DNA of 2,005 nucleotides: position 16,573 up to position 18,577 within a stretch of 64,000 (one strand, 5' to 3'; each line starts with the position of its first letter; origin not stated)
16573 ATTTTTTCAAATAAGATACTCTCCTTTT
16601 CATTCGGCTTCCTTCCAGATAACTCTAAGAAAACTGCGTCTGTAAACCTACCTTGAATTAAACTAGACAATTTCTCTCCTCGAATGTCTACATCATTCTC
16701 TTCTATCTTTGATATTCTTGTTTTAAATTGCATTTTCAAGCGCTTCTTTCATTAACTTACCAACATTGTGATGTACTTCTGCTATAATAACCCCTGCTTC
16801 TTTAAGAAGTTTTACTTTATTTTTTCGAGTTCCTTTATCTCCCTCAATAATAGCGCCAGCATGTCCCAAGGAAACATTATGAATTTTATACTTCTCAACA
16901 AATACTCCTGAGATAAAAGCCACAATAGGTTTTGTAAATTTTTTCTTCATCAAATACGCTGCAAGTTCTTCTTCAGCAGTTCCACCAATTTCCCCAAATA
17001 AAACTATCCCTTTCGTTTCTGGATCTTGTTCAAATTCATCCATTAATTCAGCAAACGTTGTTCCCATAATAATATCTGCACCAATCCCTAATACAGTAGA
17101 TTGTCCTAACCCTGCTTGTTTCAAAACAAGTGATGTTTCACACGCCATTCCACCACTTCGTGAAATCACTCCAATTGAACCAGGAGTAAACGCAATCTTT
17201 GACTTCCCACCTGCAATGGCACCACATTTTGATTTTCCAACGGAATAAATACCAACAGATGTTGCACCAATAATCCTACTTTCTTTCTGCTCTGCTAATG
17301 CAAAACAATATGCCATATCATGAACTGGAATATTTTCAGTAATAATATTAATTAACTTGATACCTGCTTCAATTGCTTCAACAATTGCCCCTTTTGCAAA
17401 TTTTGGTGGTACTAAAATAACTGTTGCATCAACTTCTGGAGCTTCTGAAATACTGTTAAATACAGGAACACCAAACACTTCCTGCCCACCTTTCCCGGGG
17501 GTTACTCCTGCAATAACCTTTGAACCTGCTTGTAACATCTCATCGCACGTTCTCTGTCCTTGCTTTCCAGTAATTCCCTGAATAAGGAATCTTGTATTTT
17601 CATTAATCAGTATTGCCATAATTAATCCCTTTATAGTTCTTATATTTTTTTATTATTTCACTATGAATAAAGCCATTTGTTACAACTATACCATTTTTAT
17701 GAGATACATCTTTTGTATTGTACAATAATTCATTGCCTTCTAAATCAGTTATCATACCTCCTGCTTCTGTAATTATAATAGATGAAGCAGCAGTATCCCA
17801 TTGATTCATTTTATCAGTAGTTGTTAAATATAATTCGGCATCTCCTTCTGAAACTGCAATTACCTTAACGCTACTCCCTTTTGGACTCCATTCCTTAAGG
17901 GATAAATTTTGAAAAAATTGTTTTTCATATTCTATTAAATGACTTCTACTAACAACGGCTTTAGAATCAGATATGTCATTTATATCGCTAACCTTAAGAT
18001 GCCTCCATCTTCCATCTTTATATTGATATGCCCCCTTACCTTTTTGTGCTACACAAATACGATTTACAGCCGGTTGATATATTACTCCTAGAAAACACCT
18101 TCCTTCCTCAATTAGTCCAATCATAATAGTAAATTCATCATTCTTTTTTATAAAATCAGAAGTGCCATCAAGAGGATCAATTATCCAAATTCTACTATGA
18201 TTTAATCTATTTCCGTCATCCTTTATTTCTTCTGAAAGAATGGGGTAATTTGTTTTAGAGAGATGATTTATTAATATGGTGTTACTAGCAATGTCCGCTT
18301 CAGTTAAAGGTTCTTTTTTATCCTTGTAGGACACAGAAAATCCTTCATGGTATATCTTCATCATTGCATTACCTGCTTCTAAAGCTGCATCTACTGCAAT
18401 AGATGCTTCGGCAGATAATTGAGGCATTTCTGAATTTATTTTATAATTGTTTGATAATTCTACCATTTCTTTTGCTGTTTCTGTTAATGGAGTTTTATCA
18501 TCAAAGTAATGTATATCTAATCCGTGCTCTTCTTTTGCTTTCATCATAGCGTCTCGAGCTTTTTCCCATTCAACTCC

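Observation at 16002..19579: ATP-citrate-lyase / citryl-CoA-synthetase-like trio embedded in the glycan operon, with the large subunit fused to CysQ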

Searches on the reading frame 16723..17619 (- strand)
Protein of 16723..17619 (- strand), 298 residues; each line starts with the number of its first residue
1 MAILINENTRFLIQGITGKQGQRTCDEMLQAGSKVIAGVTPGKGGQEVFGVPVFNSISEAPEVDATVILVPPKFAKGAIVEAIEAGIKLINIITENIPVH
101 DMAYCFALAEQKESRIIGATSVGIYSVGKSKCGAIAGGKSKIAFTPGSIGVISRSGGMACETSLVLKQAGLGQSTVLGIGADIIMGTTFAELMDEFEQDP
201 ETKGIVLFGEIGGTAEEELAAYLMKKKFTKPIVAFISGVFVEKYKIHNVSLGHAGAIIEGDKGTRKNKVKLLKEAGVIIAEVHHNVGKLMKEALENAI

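Call 3: search_protein_families(library=pfam, proteins=[window:16723-17619:-], max_evalue=0.01)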
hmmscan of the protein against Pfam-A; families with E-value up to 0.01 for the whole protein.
window:16723-17619:- (298 aa): 4 families
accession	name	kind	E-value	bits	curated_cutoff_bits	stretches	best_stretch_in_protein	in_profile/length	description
PF02629.25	CoA_binding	-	8.1e-24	84.7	22.3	1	6-95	1-96/97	CoA binding domain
PF00549.24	Ligase_CoA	-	5.3e-18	65.8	24.5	1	152-277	1-127/128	CoA-ligase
PF13607.11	Succ_CoA_lig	-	1.4e-10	41.5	27.4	1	146-280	1-125/138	Succinyl-CoA ligase like flavodoxin domain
PF13380.12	CoA_binding_2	-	2.9e-07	31.4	22.8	1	18-124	13-113/116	CoA binding domain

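Call 4: search_protein_families(library=ncbifam, proteins=[window:16723-17619:-], max_evalue=0.01)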
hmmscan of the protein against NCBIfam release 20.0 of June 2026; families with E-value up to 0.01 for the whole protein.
window:16723-17619:- (298 aa): 6 families
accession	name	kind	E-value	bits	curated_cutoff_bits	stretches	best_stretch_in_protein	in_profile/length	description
NF004230.0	PRK05678.1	equivalog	7.8e-88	294.4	336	1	1-295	1-289/291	succinate--CoA ligase subunit alpha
TIGR01019.1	sucCoAalpha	subfamily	2.1e-87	293.1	353.2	1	3-294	1-286/286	succinate--CoA ligase subunit alpha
TIGR02717.1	AcCoA-syn-alpha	equivalog_domain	6.8e-19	67.9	567.15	1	18-286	20-280/447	acetate--CoA ligase alpha subunit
NF045494.1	AcCoALig_Archglob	equivalog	2e-11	43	1200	1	18-258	237-470/665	acetate--CoA ligase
NF045492.1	HydPropCoALig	equivalog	2.5e-06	26.1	1300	1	45-285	293-530/700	3-hydroxypropionate--CoA ligase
NF004760.0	PRK06091.1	subfamily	0.00045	18.8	433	1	57-251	112-301/555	acyl-CoA synthetase FdrA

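Call 22: search_solved_structures(query=window:16723-17619:-, max_evalue=1e-10, show_alignments=1)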
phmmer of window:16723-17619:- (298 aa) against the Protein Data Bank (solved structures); distinct sequences matched with E-value up to 1e-10: 36.
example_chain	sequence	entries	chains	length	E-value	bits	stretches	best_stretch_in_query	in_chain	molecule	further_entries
2yv2_A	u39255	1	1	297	3.3e-74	253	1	1-295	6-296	Succinyl-CoA synthetase alpha chain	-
3ufx_A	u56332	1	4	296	5.8e-70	239.1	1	3-294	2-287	succinyl-CoA synthetase alpha subunit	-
1oi7_A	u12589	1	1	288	2.2e-69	237.1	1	3-294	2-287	SUCCINYL-COA SYNTHETASE ALPHA CHAIN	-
2yv1_A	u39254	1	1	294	2.3e-68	233.8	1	3-290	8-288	Succinyl-CoA ligase [ADP-forming] subunit alpha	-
2nu7_A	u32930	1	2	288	5.6e-63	216.2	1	3-294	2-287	Succinyl-CoA ligase [ADP-forming] subunit alpha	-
2nu8_A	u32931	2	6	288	1.4e-62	214.8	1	3-294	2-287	Succinyl-CoA ligase [ADP-forming] subunit alpha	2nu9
2nu6_A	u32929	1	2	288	1.6e-62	214.7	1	3-294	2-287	Succinyl-CoA ligase [ADP-forming] subunit alpha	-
1jkj_A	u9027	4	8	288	2.4e-62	214.1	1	3-294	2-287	succinyl-CoA synthetase alpha subunit | SUCCINYL-COA SYNTHETASE, ALPHA SUBUNIT | PROTEIN (SUCCINYL-COA LIGASE)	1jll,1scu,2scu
2nua_A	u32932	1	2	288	4.3e-62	213.3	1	3-294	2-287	Succinyl-CoA ligase [ADP-forming] subunit alpha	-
1cqi_A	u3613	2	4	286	5.8e-62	212.8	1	3-291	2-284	PROTEIN (SUCCINYL-COA SYNTHETASE ALPHA CHAIN) | SUCCINYL-COA SYNTHETASE ALPHA CHAIN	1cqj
6hxq_A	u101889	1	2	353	3e-61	210.5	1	5-280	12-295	Citryl-CoA synthetase small subunit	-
6mgg_A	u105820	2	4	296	8.2e-60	205.8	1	1-293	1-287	Succinate--CoA ligase [ADP-forming] subunit alpha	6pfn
9swj_C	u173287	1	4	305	1.4e-59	205.1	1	4-288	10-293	Succinate--CoA ligase [ADP/GDP-forming] subunit alpha, mitochondrial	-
6g4q_A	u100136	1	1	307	1.4e-59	205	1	4-288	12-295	Succinate--CoA ligase [ADP/GDP-forming] subunit alpha, mitochondrial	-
6wcv_A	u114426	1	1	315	1.5e-59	204.9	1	4-288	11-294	Succinate--CoA ligase [ADP/GDP-forming] subunit alpha, mitochondrial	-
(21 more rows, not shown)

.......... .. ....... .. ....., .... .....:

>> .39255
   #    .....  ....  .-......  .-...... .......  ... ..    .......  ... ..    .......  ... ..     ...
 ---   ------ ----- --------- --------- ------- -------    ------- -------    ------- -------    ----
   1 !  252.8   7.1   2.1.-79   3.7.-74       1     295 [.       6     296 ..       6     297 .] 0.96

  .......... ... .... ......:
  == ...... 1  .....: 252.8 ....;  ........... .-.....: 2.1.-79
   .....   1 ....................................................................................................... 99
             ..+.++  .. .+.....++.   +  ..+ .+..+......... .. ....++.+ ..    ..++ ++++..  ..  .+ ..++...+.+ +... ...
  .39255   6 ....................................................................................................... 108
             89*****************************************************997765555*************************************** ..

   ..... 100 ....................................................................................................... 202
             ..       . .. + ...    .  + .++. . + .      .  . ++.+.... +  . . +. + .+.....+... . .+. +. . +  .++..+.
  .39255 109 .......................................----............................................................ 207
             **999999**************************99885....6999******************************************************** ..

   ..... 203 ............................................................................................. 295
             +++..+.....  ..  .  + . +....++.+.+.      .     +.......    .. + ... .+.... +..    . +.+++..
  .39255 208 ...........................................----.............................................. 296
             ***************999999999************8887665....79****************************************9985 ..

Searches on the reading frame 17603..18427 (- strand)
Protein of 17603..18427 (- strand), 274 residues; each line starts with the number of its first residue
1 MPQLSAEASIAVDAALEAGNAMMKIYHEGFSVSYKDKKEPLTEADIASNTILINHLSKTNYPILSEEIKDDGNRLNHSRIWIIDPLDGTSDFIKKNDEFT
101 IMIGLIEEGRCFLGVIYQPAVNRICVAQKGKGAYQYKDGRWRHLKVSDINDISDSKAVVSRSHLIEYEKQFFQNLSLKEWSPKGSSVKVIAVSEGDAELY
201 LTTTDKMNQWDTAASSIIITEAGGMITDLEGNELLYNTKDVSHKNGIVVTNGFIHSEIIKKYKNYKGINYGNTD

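Call 23: search_solved_structures(query=window:17603-18427:-, max_evalue=0.00001, show_alignments=2)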
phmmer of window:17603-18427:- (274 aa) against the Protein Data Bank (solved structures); distinct sequences matched with E-value up to 0.00001: 39.
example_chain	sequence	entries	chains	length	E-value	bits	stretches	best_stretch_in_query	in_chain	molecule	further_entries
3b8b_A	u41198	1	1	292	1.1e-32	116.4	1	6-242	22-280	CysQ, sulfite synthesis pathway protein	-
2p3n_A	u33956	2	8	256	1.2e-24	90.1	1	38-261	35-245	Inositol-1-monophosphatase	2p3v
3luz_A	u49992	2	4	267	1.2e-21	80.3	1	2-242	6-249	Extragenic suppressor protein suhB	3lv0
9vep_A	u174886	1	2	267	9.7e-20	74.1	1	9-237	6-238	Inositol-1-monophosphatase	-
5yht_A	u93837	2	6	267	1.2e-19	73.8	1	35-261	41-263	Histidinol-phosphatase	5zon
2qfl_A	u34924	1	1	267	1.5e-19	73.4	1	9-238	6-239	Inositol-1-monophosphatase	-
6tqn_T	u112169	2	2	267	1.5e-19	73.4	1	9-238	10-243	Inositol monophosphatase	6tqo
6ib7_A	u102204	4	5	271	1.6e-19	73.4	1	9-238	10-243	Inositol-1-monophosphatase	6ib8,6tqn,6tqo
5i3s_A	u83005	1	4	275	6.1e-19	71.4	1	16-262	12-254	Inositol monophosphatase family protein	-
3t0j_A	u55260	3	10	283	6.4e-19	71.4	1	16-262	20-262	Inositol monophosphatase family protein | Inositol monophosphatase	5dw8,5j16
4hxv_A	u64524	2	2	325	2.4e-18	69.5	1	72-263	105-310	3'(2'),5'-bisphosphate nucleotidase, putative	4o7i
2fvz_A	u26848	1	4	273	4.7e-17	65.3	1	10-234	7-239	Inositol monophosphatase 2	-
2czh_A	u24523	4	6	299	6.2e-17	64.9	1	10-234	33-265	Inositol monophosphatase 2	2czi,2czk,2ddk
5zhh_A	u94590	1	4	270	1e-16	64.1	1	5-258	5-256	Inositol-1-monophosphatase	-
8f9y_A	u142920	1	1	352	1.3e-16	63.8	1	77-131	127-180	SAL1 phosphatase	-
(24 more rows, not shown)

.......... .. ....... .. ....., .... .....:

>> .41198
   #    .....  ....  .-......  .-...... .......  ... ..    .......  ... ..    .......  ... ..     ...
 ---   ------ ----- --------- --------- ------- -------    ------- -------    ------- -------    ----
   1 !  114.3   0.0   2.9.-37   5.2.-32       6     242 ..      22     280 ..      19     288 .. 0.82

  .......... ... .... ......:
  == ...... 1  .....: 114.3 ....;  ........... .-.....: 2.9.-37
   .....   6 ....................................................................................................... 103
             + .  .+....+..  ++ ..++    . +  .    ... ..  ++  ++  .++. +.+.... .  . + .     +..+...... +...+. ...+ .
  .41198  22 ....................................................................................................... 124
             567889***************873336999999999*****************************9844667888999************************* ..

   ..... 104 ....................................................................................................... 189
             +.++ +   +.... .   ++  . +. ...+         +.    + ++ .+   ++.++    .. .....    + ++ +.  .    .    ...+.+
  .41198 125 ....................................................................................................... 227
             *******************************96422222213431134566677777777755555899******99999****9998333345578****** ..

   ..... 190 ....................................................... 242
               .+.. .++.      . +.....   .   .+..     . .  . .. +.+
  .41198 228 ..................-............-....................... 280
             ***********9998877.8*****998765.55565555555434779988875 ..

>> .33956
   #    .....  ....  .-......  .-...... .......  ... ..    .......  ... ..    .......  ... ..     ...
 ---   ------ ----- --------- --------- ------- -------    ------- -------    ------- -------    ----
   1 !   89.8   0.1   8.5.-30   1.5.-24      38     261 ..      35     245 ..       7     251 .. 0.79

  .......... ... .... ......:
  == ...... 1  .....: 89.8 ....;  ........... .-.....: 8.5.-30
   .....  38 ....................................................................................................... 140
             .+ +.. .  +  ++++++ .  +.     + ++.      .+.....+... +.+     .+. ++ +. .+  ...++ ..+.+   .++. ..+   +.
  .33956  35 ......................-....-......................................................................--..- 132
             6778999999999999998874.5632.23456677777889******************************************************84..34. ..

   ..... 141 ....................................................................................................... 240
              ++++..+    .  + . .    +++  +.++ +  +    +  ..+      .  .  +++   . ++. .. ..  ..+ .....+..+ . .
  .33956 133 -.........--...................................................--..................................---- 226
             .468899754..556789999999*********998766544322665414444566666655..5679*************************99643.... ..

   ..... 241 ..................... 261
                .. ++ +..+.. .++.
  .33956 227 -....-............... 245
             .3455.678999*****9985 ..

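Call 39: find_homologous_proteins(query=window:17603-18427:-, max_evalue=1e-20)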
Query window:17603-18427:- (274 aa): 937 proteins with E <= 1e-20 among 1885 candidates; the best 120 are listed.
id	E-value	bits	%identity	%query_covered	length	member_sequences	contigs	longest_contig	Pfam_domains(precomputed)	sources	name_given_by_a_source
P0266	6.6e-84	299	53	95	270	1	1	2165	PF00459.31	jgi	-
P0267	6.1e-83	296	52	97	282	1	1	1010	PF00459.31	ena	-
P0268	1.0e-82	295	51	96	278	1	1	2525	PF00459.31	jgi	jgi:3'(2'), 5'-bisphosphate nucleotidase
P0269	1.4e-82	295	54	95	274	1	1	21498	PF00459.31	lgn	-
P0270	2.2e-82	294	52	94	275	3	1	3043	PF00459.31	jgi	-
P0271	3.6e-82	294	53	94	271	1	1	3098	PF00459.31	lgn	-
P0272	4.9e-82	293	52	96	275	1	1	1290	PF00459.31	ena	-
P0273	1.1e-81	292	54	95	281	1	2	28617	PF00459.31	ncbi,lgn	ncbi:MAG: 3'(2'),5'-bisphosphate nucleotidase CysQ [Nitrosopumilaceae archaeon]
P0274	1.7e-81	291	53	94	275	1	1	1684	PF00459.31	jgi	-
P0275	1.9e-81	291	52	94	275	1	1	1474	PF00459.31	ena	-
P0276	2.0e-81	291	51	98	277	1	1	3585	PF00459.31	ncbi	-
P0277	2.0e-81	291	53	93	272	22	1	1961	PF00459.31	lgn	-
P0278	2.6e-81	291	51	94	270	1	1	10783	PF00459.31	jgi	jgi:3'(2'), 5'-bisphosphate nucleotidase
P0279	3.7e-81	290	52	94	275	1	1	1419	PF00459.31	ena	-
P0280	1.4e-80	288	52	94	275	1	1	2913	PF00459.31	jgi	-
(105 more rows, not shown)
